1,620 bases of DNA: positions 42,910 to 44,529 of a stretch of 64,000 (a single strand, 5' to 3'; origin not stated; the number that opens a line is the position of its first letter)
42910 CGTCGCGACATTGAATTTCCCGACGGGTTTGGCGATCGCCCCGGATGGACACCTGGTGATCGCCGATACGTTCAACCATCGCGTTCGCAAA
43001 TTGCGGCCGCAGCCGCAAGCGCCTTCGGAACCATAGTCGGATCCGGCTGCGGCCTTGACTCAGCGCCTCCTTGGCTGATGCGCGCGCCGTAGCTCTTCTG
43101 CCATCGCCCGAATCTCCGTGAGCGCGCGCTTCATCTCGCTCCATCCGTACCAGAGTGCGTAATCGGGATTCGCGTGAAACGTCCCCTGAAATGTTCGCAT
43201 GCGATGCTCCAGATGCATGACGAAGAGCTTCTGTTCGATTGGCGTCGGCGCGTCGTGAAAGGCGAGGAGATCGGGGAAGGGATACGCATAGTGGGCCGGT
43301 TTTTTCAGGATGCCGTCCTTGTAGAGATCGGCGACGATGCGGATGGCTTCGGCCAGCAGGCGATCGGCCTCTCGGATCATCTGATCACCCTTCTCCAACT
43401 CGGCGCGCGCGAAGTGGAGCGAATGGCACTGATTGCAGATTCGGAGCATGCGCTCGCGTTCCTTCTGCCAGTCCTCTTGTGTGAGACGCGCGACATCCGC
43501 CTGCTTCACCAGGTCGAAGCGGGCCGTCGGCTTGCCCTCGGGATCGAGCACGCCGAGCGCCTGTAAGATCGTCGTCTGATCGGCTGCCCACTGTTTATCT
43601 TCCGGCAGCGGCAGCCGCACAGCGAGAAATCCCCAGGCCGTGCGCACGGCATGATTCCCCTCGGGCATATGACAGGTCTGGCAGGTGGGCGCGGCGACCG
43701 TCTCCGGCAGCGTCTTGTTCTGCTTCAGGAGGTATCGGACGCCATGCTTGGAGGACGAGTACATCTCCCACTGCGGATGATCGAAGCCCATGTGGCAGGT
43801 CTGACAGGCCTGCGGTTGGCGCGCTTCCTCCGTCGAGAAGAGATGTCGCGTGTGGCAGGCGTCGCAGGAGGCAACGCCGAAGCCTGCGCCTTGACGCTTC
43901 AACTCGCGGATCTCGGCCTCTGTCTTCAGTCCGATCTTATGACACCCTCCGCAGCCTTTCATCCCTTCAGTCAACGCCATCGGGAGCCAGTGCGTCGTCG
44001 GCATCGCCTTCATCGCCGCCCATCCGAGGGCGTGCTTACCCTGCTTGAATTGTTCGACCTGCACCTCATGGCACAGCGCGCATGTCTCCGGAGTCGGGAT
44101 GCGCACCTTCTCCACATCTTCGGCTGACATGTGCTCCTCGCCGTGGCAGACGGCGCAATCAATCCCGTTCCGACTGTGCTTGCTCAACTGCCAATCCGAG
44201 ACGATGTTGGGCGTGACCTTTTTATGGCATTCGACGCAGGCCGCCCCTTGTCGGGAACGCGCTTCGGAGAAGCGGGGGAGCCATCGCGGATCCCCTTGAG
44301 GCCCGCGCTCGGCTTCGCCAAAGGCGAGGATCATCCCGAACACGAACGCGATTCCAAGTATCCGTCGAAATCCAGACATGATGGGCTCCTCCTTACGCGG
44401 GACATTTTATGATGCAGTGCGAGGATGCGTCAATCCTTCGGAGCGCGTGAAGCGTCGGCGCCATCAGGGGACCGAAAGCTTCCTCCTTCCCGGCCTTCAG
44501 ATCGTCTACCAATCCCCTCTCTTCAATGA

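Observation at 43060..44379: Compact octaheme cytochrome c (8 CxxCH in about 440 aa) with a signal peptide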

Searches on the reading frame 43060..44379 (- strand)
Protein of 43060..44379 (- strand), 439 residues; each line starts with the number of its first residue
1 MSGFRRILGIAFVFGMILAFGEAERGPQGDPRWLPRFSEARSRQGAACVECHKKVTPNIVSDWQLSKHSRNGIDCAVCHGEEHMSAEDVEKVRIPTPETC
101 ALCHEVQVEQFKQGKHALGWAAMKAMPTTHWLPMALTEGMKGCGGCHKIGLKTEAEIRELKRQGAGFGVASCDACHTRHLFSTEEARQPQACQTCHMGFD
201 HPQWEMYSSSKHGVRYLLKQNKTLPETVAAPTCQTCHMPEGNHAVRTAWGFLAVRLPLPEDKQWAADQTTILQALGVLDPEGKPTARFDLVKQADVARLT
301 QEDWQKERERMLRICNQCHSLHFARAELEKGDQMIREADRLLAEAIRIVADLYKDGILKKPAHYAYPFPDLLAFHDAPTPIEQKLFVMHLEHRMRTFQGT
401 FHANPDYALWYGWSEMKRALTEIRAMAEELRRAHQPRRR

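Call 3: search_protein_families(library=pfam, proteins=[window:43060-44379:-], max_evalue=0.01)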
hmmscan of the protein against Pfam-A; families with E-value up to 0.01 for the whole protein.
window:43060-44379:- (439 aa): 5 families
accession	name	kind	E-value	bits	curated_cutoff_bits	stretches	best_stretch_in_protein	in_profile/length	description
PF13447.11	Multi-haem_cyto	-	3.3e-32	112.2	21.9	2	73-239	3-175/269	Seven times multi-haem cytochrome CxxCH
PF14522.11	Cytochrome_C7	-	2.1e-10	40.7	24.8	1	40-105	6-67/67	Cytochrome c7 and related cytochrome c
PF13435.11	Cytochrome_C554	-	3.3e-10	41.2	20.8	1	99-177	1-84/84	Cytochrome c554 and c-prime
PF14537.11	Cytochrom_c3_2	-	3.3e-09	37.5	25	1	68-149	2-66/79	Cytochrome c3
PF09699.15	Paired_CXXCH_1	-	2.7e-06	27.4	20.6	0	170-198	7-38/41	Doubled CXXCH motif (Paired_CXXCH_1)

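Call 4: search_protein_families(library=ncbifam, proteins=[window:43060-44379:-], max_evalue=0.01)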
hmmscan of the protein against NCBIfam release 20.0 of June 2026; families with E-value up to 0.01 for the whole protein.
window:43060-44379:- (439 aa): 5 families
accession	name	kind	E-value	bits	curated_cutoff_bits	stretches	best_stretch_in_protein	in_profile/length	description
NF052343.1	hydrazine_HDH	equivalog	2.4e-27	95.5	900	2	46-247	117-309/564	hydrazine dehydrogenase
TIGR03508.1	decahem_SO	subfamily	2e-12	47.1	192.2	1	41-124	66-145/258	DmsE family decaheme c-type cytochrome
NF041028.1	decahem_GSU2203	exception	2.2e-08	33.7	325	1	28-112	83-163/317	GSU2203 family decaheme c-type cytochrome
TIGR03153.1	cytochr_NrfH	equivalog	0.00017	21.6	134.2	0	42-86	25-66/138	cytochrome c nitrite reductase small subunit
TIGR01904.2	GSu_C4xC__C2xCH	domain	0.0044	16.8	27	0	46-86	22-63/73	CxxxxCH/CxxCH domain c-type cytochrome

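Call 5: search_solved_structures(query=window:43060-44379:-, max_evalue=1, show_alignments=4)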
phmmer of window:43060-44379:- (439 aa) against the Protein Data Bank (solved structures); distinct sequences matched with E-value up to 1: 18.
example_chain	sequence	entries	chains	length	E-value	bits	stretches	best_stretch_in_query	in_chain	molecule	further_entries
6h5l_A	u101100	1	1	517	1.4e-33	119.9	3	46-241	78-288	Similar to hydroxylamine oxidoreductase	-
1fgj_A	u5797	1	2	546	1e-25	93.9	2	67-242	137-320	HYDROXYLAMINE OXIDOREDUCTASE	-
6m0p_A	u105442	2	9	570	1.5e-25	93.4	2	67-242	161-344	Aerobic hydroxylamine oxidoreductase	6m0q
4fas_A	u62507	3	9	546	1.8e-25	93.1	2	67-242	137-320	Hydroxylamine oxidoreductase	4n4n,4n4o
6hif_G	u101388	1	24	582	1.4e-24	90.1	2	47-248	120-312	Hydrazine dehydrogenase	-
4qo5_A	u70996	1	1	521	1.3e-23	87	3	168-239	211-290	Hypothetical multiheme protein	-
6t5e_A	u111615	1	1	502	2e-23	86.4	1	45-245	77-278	Hydroxylamine oxidoreductase-like protein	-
4n4j_A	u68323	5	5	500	2.1e-23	86.3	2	45-245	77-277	hydroxylamine oxidoreductase | Similar to hydroxylamine oxidoreductase hao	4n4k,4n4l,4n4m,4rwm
6f0k_A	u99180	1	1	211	0.089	15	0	70-106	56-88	Cytochrome c family protein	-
6i5b_A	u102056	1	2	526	0.15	14.3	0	139-177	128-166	Uncharacterized protein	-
9ykn_L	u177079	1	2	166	0.18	14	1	261-306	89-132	MYL2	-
9eov_A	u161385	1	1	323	0.2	13.9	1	74-108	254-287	Extracellular iron oxide respiratory system surface decaheme cytochrome c component MtrC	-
3ppf_A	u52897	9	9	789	0.22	13.7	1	315-432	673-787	5-methyltetrahydropteroyltriglutamate--homocysteine methyltransferase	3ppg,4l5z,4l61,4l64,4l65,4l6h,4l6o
3pph_A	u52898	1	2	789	0.22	13.7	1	315-432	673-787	5-methyltetrahydropteroyltriglutamate--homocysteine methyltransferase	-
3ppc_A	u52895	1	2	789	0.22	13.7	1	315-432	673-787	5-methyltetrahydropteroyltriglutamate--homocysteine methyltransferase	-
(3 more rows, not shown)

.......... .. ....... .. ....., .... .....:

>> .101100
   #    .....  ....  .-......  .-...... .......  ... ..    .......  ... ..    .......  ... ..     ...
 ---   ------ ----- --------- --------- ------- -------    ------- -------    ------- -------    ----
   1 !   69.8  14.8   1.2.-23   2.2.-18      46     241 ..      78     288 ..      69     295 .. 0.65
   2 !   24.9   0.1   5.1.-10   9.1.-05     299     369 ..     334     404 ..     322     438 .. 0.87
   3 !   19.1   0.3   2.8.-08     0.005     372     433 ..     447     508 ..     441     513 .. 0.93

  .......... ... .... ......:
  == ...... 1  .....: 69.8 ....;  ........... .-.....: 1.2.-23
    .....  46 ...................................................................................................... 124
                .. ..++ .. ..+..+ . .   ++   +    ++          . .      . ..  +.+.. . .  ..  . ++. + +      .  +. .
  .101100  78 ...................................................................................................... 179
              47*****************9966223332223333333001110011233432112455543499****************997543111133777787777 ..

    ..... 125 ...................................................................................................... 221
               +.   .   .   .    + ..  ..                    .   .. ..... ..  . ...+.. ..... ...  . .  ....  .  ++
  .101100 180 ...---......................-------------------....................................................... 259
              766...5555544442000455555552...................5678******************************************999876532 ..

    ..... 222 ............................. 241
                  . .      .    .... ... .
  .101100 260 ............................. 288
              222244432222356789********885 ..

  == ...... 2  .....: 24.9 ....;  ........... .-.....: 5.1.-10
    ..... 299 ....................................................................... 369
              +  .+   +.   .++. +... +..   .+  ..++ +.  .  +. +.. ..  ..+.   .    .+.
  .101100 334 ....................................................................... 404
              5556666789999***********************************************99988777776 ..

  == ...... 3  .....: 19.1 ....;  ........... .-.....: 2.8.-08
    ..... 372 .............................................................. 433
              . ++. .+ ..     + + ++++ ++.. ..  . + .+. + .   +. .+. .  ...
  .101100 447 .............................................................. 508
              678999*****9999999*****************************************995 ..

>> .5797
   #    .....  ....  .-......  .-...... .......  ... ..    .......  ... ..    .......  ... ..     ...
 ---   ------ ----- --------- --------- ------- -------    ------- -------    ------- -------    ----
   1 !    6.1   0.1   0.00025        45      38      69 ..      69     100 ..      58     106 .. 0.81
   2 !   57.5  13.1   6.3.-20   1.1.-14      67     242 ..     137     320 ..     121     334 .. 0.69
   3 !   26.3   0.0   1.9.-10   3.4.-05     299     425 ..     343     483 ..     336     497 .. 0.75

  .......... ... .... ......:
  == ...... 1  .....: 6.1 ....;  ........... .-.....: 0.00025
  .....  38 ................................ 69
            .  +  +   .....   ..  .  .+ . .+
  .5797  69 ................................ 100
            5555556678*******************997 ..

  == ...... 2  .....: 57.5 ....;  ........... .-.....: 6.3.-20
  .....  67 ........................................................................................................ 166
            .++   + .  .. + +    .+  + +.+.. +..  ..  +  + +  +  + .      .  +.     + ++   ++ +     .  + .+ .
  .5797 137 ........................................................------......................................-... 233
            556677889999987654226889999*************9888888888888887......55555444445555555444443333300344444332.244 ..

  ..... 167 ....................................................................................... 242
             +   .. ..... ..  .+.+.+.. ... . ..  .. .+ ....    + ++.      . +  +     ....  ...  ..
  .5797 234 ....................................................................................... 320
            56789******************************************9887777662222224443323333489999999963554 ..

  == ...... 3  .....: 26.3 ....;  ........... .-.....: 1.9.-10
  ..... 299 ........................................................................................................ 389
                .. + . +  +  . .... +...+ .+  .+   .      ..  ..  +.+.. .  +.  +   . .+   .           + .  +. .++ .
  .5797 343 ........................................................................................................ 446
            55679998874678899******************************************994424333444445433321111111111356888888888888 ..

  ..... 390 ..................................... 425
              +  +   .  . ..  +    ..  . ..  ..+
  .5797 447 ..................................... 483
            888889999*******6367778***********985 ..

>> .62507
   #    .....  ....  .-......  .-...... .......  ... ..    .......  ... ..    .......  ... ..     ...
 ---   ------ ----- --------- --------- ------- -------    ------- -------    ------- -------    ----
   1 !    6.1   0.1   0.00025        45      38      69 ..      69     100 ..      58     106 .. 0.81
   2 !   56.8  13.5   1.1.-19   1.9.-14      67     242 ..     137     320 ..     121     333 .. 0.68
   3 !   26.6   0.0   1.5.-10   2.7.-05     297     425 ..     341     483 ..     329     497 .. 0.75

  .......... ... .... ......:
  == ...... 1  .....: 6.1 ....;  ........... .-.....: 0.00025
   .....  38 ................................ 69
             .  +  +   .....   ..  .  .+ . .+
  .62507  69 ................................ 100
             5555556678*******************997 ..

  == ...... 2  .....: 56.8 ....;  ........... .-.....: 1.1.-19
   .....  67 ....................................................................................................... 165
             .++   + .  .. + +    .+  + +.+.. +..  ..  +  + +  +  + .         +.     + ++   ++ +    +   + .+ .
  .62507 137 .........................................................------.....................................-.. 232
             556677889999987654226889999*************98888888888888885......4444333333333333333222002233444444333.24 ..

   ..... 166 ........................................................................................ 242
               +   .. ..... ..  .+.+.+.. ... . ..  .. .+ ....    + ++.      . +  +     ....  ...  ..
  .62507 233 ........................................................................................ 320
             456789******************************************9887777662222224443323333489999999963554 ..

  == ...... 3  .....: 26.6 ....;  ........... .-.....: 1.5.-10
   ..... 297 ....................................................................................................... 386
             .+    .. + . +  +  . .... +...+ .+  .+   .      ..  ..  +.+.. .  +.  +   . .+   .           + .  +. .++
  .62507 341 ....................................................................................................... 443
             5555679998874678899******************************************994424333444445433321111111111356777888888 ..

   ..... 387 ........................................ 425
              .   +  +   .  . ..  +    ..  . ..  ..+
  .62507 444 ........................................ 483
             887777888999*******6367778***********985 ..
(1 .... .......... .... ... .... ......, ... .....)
